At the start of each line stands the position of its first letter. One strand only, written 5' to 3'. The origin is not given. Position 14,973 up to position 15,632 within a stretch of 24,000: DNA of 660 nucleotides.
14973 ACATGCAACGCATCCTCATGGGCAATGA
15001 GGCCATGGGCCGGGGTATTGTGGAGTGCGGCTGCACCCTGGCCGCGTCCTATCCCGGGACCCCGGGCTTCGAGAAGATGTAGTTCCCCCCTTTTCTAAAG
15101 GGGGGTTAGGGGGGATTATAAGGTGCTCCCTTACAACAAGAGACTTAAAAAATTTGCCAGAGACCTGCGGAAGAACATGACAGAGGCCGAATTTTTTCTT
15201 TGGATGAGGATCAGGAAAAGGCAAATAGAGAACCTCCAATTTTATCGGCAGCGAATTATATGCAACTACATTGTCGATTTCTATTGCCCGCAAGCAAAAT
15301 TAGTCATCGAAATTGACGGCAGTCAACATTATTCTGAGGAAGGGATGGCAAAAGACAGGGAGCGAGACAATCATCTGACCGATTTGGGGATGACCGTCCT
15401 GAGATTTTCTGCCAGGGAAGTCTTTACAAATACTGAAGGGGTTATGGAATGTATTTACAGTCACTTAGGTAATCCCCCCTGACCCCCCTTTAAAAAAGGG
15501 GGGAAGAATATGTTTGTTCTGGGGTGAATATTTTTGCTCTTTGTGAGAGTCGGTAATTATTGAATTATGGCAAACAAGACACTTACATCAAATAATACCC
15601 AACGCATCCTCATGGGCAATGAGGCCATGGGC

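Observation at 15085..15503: DUF559 endonuclease ORF exactly framed by 34-bp terminal inverted repeats, a candidate minimal mobile element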

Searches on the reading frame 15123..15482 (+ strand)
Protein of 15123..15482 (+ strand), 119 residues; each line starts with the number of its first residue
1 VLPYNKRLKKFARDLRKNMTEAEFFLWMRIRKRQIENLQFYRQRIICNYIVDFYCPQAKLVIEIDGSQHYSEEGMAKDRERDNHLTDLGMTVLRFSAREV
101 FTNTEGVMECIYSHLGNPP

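Call 4: search_protein_families(library=pfam, proteins=[window:15123-15482:+], max_evalue=0.01)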
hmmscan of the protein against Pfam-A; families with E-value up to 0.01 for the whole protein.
window:15123-15482:+ (119 aa): 3 families
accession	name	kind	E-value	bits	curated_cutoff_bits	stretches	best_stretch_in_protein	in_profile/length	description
PF04480.18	DUF559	-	1e-35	122.3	20.6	1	7-115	2-108/109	Protein of unknown function (DUF559)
PF18741.7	MTES_1575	-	1.5e-07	31.8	38.2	1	48-114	24-95/96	REase_MTES_1575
PF21598.3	PvuRts1I-like_N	-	0.0046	17.6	27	1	50-76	50-76/131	Restriction endonuclease PvuRts1 I-like, N-terminal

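Call 11: find_encoding_contigs(protein=window:15123-15482:+, flank=3000, max_places=10)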
Protein window:15123-15482:+ (119 aa): no gene with exactly this product is on record in the collection.

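Call 12: find_homologous_proteins(query=window:15123-15479:+, max_evalue=1e-10)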
Query window:15123-15479:+ (119 aa): 7209 proteins with E <= 1e-10 among 7276 candidates; the best 120 are listed.
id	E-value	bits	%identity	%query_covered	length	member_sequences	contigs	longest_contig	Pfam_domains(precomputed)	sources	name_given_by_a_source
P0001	4.7e-72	257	96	100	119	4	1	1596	PF04480.19,PF18741.8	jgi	jgi:very-short-patch-repair endonuclease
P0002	5.6e-71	254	95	100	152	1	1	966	PF04480.19,PF18741.8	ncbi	-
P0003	2.8e-58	213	79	100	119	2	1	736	PF04480.19,PF18741.8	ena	-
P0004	3.9e-57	209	78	100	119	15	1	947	PF04480.19,PF18741.8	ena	-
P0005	8.1e-57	208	76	100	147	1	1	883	PF04480.19,PF18741.8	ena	-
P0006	1.5e-56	207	76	100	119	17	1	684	PF04480.19,PF18741.8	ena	-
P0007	3.5e-56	206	77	100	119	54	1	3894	PF04480.19,PF18741.8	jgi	jgi:very-short-patch-repair endonuclease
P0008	4.9e-56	206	75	100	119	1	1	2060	PF04480.19,PF18741.8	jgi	jgi:very-short-patch-repair endonuclease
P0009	5.6e-56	206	76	100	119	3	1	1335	PF04480.19,PF18741.8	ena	-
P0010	1.0e-55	205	76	100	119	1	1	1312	PF04480.19,PF18741.8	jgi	jgi:very-short-patch-repair endonuclease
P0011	1.4e-55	204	77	100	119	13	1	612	PF04480.19,PF18741.8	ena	-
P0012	2.0e-55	204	76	100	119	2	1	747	PF04480.19,PF18741.8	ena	-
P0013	2.8e-55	203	76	97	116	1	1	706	PF04480.19,PF18741.8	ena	-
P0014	5.3e-55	202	76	100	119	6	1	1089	PF04480.19,PF18741.8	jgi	jgi:very-short-patch-repair endonuclease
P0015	5.5e-55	202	76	100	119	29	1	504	PF04480.19,PF18741.8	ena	-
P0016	1.0e-54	201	76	100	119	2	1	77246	PF04480.19,PF18741.8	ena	-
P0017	1.1e-54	201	75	97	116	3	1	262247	PF04480.19,PF18741.8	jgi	jgi:very-short-patch-repair endonuclease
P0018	1.4e-54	201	76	100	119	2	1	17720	PF04480.19,PF18741.8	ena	-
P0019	1.5e-54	201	73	100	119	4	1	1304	PF04480.19,PF18741.8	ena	-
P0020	1.8e-54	201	76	100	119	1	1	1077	PF04480.19,PF18741.8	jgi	jgi:very-short-patch-repair endonuclease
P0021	1.8e-54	201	75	100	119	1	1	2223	PF04480.19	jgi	jgi:very-short-patch-repair endonuclease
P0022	1.9e-54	201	74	100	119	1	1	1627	PF04480.19,PF18741.8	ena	-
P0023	2.1e-54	201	73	100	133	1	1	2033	PF04480.19,PF18741.8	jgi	jgi:very-short-patch-repair endonuclease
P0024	3.0e-54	200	76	97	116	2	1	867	PF04480.19,PF18741.8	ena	-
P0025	1.5e-53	198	76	97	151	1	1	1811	PF04480.19,PF18741.8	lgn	-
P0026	1.7e-53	198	75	97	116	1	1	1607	PF04480.19,PF18741.8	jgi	jgi:very-short-patch-repair endonuclease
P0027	1.9e-53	197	74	100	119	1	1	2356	PF04480.19,PF18741.8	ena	-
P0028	2.6e-53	197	76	97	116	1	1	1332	PF04480.19,PF18741.8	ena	-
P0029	2.7e-53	197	73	100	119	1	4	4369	PF04480.19,PF18741.8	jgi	-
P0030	3.9e-53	196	77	97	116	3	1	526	PF04480.19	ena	-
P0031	5.8e-53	196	71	100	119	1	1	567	PF04480.19,PF18741.8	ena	-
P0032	6.8e-53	196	72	100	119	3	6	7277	PF04480.19,PF18741.8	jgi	jgi:very-short-patch-repair endonuclease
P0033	8.4e-53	195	76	97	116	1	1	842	PF04480.19,PF18741.8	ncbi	-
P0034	9.8e-53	195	74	97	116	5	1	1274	PF04480.19,PF18741.8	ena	-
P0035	1.0e-52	195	72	100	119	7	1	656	PF04480.19,PF18741.8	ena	-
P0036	1.8e-52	194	74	97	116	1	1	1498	PF04480.19,PF18741.8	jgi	jgi:very-short-patch-repair endonuclease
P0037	2.3e-52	194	74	97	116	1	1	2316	PF04480.19,PF18741.8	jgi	jgi:very-short-patch-repair endonuclease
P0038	2.4e-52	194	75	97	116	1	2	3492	PF04480.19,PF18741.8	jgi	jgi:very-short-patch-repair endonuclease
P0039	2.4e-52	194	76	93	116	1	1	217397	PF04480.19,PF18741.8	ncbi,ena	-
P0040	2.4e-52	194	75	93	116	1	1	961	PF04480.19,PF18741.8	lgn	-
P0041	2.5e-52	194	76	97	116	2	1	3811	PF04480.19,PF18741.8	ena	-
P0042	2.7e-52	194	75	97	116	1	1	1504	PF04480.19,PF18741.8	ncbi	-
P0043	7.3e-52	192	73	97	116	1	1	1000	PF04480.19,PF18741.8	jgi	jgi:very-short-patch-repair endonuclease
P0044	1.0e-51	192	73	97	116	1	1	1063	PF04480.19,PF18741.8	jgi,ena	-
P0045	1.3e-51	192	74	97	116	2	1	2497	PF04480.19,PF18741.8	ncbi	-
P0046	1.3e-51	191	76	97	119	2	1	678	PF04480.19,PF18741.8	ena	-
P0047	1.4e-51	191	75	97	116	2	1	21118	PF04480.19,PF18741.8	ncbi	-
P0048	1.7e-51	191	74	97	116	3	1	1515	PF04480.19,PF18741.8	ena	-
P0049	2.7e-51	190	71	97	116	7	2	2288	PF04480.19,PF18741.8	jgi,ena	-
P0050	3.2e-51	190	72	100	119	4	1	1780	PF04480.19,PF18741.8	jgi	jgi:very-short-patch-repair endonuclease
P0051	3.8e-51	190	73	97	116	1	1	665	PF04480.19,PF18741.8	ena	-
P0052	4.1e-51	190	73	95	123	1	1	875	PF04480.19,PF18741.8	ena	-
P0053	4.2e-51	190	71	97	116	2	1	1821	PF04480.19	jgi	jgi:very-short-patch-repair endonuclease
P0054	4.6e-51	190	78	93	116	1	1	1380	PF04480.19,PF18741.8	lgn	-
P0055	4.9e-51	190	73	97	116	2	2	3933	PF04480.19,PF18741.8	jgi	jgi:very-short-patch-repair endonuclease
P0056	5.5e-51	189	71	100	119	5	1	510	PF04480.19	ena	-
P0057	5.5e-51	189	75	97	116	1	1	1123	PF04480.19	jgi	jgi:very-short-patch-repair endonuclease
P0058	6.3e-51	189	72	97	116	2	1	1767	PF04480.19,PF18741.8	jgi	-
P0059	6.9e-51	189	72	97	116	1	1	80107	PF04480.19,PF18741.8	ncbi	ncbi:MAG: endonuclease domain-containing protein [Desulfobaccales bacterium]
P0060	7.0e-51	189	73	94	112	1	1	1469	PF04480.19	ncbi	-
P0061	9.2e-51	189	73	97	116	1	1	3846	PF04480.19,PF18741.8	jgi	jgi:very-short-patch-repair endonuclease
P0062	1.3e-50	188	71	97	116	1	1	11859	PF04480.19,PF18741.8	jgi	jgi:very-short-patch-repair endonuclease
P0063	1.4e-50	188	74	97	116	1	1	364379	PF04480.19,PF18741.8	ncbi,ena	-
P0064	1.6e-50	188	71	97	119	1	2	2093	PF04480.19,PF18741.8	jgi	-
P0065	1.6e-50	188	71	97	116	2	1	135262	PF04480.19,PF18741.8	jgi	-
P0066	1.8e-50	188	72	97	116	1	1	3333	PF04480.19,PF18741.8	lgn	-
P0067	2.4e-50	187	73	97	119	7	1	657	PF04480.19,PF18741.8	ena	-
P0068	2.6e-50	187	72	97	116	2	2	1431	PF04480.19,PF18741.8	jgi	jgi:very-short-patch-repair endonuclease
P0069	3.3e-50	187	77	93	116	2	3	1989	PF04480.19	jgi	-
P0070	3.5e-50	187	73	97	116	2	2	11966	PF04480.19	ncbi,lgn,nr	ncbi:MAG: DUF559 domain-containing protein [Syntrophales bacterium]|nr:DUF559 domain-containing prot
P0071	3.5e-50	187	73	97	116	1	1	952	PF04480.19,PF18741.8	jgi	jgi:very-short-patch-repair endonuclease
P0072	4.1e-50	187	76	91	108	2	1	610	PF04480.19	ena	-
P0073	5.3e-50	186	73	97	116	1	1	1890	PF04480.19,PF18741.8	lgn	-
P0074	5.5e-50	186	70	97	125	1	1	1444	PF04480.19,PF18741.8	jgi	jgi:very-short-patch-repair endonuclease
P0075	5.6e-50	186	71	97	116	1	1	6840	PF04480.19,PF18741.8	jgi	jgi:very-short-patch-repair endonuclease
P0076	5.9e-50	186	72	97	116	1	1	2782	PF04480.19,PF18741.8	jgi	-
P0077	6.2e-50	186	71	97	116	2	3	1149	PF04480.19,PF18741.8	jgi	-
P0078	7.4e-50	186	72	97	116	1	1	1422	PF04480.19,PF18741.8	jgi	jgi:very-short-patch-repair endonuclease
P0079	7.9e-50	186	73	97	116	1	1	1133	PF04480.19,PF18741.8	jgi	jgi:very-short-patch-repair endonuclease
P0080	8.2e-50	186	70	97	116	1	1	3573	PF04480.19,PF18741.8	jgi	jgi:very-short-patch-repair endonuclease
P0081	9.6e-50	185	72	97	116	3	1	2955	PF04480.19,PF18741.8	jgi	jgi:very-short-patch-repair endonuclease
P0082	1.8e-49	185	71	97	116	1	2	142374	PF04480.19,PF18741.8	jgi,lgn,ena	-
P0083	1.9e-49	185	72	97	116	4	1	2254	PF04480.19,PF18741.8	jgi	-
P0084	1.9e-49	185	72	97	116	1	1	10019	PF04480.19,PF18741.8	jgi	jgi:very-short-patch-repair endonuclease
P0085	2.8e-49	184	70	97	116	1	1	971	PF04480.19,PF18741.8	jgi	-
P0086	2.8e-49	184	76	93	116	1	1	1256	PF04480.19,PF18741.8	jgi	jgi:very-short-patch-repair endonuclease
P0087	3.4e-49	184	70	97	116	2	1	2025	PF04480.19,PF18741.8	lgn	-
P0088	3.5e-49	184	71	97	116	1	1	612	PF04480.19,PF18741.8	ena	-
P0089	3.8e-49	184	70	97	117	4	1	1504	PF04480.19,PF18741.8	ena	-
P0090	4.1e-49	183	72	97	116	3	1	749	PF04480.19,PF18741.8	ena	-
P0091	4.4e-49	183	70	97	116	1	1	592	PF04480.19,PF18741.8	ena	-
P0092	7.9e-49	183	70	97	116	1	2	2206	PF04480.19,PF18741.8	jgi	jgi:very-short-patch-repair endonuclease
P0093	1.4e-48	182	71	97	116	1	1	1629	PF04480.19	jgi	jgi:very-short-patch-repair endonuclease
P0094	1.5e-48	182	70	97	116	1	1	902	PF04480.19,PF18741.8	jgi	jgi:very-short-patch-repair endonuclease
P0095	1.7e-48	181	70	97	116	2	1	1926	PF04480.19,PF18741.8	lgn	-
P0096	1.7e-48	181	71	97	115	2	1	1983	PF04480.19,PF18741.8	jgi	jgi:very-short-patch-repair endonuclease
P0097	2.8e-48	181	71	97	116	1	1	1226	PF04480.19,PF18741.8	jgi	jgi:very-short-patch-repair endonuclease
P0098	2.9e-48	181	70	97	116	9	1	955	PF04480.19,PF18741.8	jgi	-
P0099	3.1e-48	181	71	96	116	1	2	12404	PF04480.19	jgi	jgi:very-short-patch-repair endonuclease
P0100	3.5e-48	180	67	100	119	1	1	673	PF04480.19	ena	-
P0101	5.9e-48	180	70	97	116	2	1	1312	PF04480.19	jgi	jgi:very-short-patch-repair endonuclease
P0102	9.0e-48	179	70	97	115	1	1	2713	PF04480.19,PF18741.8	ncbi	-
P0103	1.0e-47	179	70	97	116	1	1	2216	PF04480.19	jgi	jgi:very-short-patch-repair endonuclease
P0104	6.4e-47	176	70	97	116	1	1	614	PF04480.19,PF18741.8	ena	-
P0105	6.6e-47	176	70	100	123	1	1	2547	PF04480.19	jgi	jgi:very-short-patch-repair endonuclease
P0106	7.0e-47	176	68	97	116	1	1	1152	PF04480.19,PF18741.8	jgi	jgi:very-short-patch-repair endonuclease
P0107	8.7e-47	176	74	93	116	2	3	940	PF04480.19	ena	-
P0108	1.4e-46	175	70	97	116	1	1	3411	PF04480.19,PF18741.8,PF10881.15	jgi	jgi:very-short-patch-repair endonuclease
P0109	2.9e-46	174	71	93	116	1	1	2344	PF04480.19,PF18741.8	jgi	jgi:very-short-patch-repair endonuclease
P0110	3.2e-46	174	78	82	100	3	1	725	PF04480.19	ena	-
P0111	4.4e-46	174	69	93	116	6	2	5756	PF04480.19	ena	-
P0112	7.3e-46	173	64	100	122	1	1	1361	PF04480.19,PF18741.8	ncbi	-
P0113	8.4e-46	173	64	100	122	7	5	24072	PF04480.19,PF18741.8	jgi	jgi:very-short-patch-repair endonuclease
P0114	8.6e-46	173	69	97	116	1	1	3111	PF04480.19,PF18741.8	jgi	jgi:type I restriction enzyme M protein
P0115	1.0e-45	172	69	91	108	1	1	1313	PF04480.19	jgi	-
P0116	1.0e-45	172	70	93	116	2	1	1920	PF04480.19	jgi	jgi:very-short-patch-repair endonuclease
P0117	1.4e-45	172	69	93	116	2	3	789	PF04480.19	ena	-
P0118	1.5e-45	172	70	100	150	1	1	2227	PF04480.19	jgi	jgi:very-short-patch-repair endonuclease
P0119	1.8e-45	172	68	97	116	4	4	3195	PF04480.19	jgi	jgi:very-short-patch-repair endonuclease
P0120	2.0e-45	172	64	99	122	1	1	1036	PF04480.19,PF18741.8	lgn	-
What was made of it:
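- Many homologues lie on very short contigs (call 12).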

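Call 13: find_encoding_contigs(protein=P0001, flank=3000, max_places=6)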
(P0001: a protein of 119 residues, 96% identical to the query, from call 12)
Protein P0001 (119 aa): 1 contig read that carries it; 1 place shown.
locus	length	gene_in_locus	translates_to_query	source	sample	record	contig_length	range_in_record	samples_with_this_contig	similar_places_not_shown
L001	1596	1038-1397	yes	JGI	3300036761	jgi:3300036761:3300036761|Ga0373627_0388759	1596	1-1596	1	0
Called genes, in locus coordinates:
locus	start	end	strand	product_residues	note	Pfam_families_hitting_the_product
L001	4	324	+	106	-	-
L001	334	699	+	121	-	PF12686:DUF3800 (weak)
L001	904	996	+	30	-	-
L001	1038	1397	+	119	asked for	PF04480:DUF559, PF18741:MTES_1575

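Call 14: find_encoding_contigs(protein=P0002, flank=3000, max_places=6)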
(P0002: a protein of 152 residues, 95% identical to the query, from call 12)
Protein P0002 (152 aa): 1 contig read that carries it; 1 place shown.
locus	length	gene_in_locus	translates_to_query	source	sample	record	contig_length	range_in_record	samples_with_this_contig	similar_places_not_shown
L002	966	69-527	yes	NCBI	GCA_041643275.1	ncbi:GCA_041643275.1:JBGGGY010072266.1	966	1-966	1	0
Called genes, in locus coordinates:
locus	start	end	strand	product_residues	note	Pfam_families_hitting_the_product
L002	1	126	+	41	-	?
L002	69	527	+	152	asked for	PF04480:DUF559, PF18741:MTES_1575 (weak)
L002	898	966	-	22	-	?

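Call 15: find_encoding_contigs(protein=P0016, flank=3000, max_places=6)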
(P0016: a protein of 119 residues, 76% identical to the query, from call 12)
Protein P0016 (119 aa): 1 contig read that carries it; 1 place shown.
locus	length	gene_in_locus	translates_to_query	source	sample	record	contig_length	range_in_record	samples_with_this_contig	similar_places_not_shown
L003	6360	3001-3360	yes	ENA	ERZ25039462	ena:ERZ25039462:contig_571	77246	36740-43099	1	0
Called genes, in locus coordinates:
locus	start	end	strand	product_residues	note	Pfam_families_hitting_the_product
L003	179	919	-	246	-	PF18912:DZR_2, PF00156:Pribosyltran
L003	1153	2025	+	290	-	PF02653:BPD_transp_2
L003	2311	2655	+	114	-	-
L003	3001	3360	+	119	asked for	PF04480:DUF559, PF18741:MTES_1575 (weak)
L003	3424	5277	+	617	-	PF01855:POR_N, PF12797:Fer4_2 (faint), PF13237:Fer4_10 (faint), PF02775:TPP_enzyme_C, PF12838:Fer4_7 (weak), PF13187:Fer4_9 (weak), PF00037:Fer4 (weak)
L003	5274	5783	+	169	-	PF01558:POR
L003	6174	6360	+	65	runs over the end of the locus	PF20095:DUF6485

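Call 16: find_encoding_contigs(protein=P0017, flank=3000, max_places=6)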
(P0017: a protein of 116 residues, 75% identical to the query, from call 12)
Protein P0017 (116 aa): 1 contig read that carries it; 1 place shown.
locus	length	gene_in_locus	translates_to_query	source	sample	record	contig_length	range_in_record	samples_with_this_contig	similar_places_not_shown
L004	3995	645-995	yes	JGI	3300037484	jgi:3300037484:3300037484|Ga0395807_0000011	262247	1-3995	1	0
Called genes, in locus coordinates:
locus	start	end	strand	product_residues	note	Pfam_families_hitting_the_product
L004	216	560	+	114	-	-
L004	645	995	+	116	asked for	PF04480:DUF559, PF18741:MTES_1575 (weak)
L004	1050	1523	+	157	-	PF00293:NUDIX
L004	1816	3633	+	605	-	PF01855:POR_N, PF13187:Fer4_9 (faint), PF02775:TPP_enzyme_C, PF13237:Fer4_10 (weak), PF00037:Fer4 (weak)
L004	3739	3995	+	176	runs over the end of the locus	PF01558:POR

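Call 23: find_related_loci(query=A1, collection=genome_contigs, flank=3000)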
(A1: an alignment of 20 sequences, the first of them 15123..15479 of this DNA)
Query A1 (119 aa) in genome_contigs; peptide patterns used: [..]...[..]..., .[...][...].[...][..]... (x = any residue, [..] = any of these).
599 stretches matched a pattern (row limit reached: there are more); 579 encode a relative of the query (tblastn E <= 1e-3); the best 80 are kept; 80 distinct loci.
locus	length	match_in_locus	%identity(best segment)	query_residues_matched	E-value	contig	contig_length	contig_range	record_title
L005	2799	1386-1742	74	1-119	3e-60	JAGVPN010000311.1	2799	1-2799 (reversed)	MAG: Syntrophobacterales bacterium isolate DeMMO3_32 c_000000067384, whole genome shotgun sequence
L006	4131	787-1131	75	1-115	4e-58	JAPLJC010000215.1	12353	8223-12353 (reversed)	MAG: Deltaproteobacteria bacterium isolate LacPavin_0920_WC90_MAG_58_11 LacPavin_0920_WC90_scaffold_1467041, whole genom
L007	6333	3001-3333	75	1-111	2e-56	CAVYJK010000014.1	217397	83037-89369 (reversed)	MAG: uncultured delta proteobacterium isolate MFD01299.bin.2.17 genome assembly, contig: contig_14279, whole genome shot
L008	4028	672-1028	71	1-119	4e-55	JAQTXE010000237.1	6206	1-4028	MAG: Syntrophales bacterium isolate STC_127 NODE_34766_length_6206_cov_3.268465_Sandtown_C, whole genome shotgun sequenc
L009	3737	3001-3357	69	1-119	5e-53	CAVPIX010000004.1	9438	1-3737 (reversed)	MAG: uncultured delta proteobacterium isolate MFD00032.bin.1.71 genome assembly, contig: contig_126151, whole genome sho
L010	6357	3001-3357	65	1-119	3e-51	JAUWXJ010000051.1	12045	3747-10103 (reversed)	MAG: Desulfobacterales bacterium isolate CSMAG_2681 CSMAG_2681_k141_3089659_length_12045_cov_5.7774, whole genome shotgu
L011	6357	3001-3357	62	1-119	5e-50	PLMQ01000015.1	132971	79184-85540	MAG: Syntrophaceae bacterium isolate fen_1166 73.20120800_E2X.51_contig_2501, whole genome shotgun sequence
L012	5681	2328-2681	61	1-119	2e-49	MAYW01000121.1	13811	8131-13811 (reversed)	MAG: Candidatus Scalindua rubra isolate BSI-1 SCARUB_contig000121, whole genome shotgun sequence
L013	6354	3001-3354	63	1-118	5e-49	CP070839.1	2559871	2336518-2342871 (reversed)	MAG: Candidatus Zixiibacteriota bacterium isolate bin1014 chromosome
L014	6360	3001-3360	63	1-119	5e-48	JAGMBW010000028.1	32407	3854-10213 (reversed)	MAG: Desulfobacterales bacterium isolate RS_16_34 ZL425.bin.34.fa_28, whole genome shotgun sequence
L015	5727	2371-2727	61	1-119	9e-48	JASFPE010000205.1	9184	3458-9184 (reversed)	MAG: Desulfobacterales bacterium isolate D0819M20remetaG_Bin_304 D0819M20remetaG_FD_scaffold_879_c1, whole genome shotgu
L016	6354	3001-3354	58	1-118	6e-47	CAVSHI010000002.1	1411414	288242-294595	MAG: Ignavibacteriota bacterium isolate MFD01476.bin.1.124 genome assembly, contig: contig_213, whole genome shotgun seq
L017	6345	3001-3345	61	1-115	2e-46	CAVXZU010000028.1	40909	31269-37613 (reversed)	MAG: uncultured delta proteobacterium isolate MFD02923.bin.2.45 genome assembly, contig: contig_40400, whole genome shot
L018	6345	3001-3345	61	1-115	6e-46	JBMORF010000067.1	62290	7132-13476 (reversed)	MAG: Thermodesulfobacteriota bacterium isolate Betzabe_MAG173 MAG173_67, whole genome shotgun sequence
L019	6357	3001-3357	56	1-119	9e-46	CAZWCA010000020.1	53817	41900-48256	MAG TPA_asm: uncultured Smithella sp. isolate SRP216815_co1_312 genome assembly, contig: NODE_649_length_53817_cov_38.22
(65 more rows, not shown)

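Call 55: search_solved_structures(query=window:15123-15479:+, max_evalue=1, show_alignments=2)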
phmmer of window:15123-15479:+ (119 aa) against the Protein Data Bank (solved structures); distinct sequences matched with E-value up to 1: 2.
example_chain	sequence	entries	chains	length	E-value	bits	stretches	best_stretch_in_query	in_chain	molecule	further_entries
3hrl_A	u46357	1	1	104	1.2e-16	64.1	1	19-109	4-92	Endonuclease-Like Protein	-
6nzo_S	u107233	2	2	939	0.17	15.3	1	6-90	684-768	Histone-lysine N-methyltransferase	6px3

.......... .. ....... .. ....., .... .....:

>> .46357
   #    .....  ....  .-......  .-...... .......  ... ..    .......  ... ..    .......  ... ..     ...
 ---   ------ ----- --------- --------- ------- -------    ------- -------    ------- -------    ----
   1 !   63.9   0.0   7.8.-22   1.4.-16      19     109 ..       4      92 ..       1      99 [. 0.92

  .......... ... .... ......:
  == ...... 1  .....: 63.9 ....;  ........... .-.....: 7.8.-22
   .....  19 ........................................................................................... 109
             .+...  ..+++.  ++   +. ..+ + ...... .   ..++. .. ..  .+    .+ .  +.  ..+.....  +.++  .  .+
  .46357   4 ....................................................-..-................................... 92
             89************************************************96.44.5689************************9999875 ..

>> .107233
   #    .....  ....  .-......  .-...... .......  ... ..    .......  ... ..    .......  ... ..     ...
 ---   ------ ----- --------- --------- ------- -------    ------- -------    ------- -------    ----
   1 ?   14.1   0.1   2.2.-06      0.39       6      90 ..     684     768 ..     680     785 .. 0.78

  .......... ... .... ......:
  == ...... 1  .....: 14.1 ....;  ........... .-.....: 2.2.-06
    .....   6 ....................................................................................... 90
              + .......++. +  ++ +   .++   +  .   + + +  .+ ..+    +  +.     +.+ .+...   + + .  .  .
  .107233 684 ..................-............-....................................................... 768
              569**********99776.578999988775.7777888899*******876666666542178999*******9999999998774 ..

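Call 68: predict_structure(alignment_id=A1)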
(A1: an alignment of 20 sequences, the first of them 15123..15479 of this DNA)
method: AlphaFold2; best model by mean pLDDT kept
length: 119 residues; sequences in the alignment: 20
mean_pLDDT: 83.8   pTM: 0.77
mean pLDDT of the five models: 83.8, 72.7, 69.4, 55.0, 54.1
residues with pLDDT >= 90: 51; 70-90: 51; 50-70: 15; < 50: 2
segments of 3 or more residues with pLDDT < 50: none
pLDDT, mean of each block of 10 residues (from residue 1): 68 88 93 73 87 92 75 79 90 93 93 75
secondary structure, 60 per line:
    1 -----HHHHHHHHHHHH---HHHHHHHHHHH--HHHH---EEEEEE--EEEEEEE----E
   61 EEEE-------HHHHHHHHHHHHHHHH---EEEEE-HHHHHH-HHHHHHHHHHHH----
elements in order: H6-17 H21-31 H34-37 E41-46 E49-55 E60-64 H72-87 E91-95 H97-102 H104-115
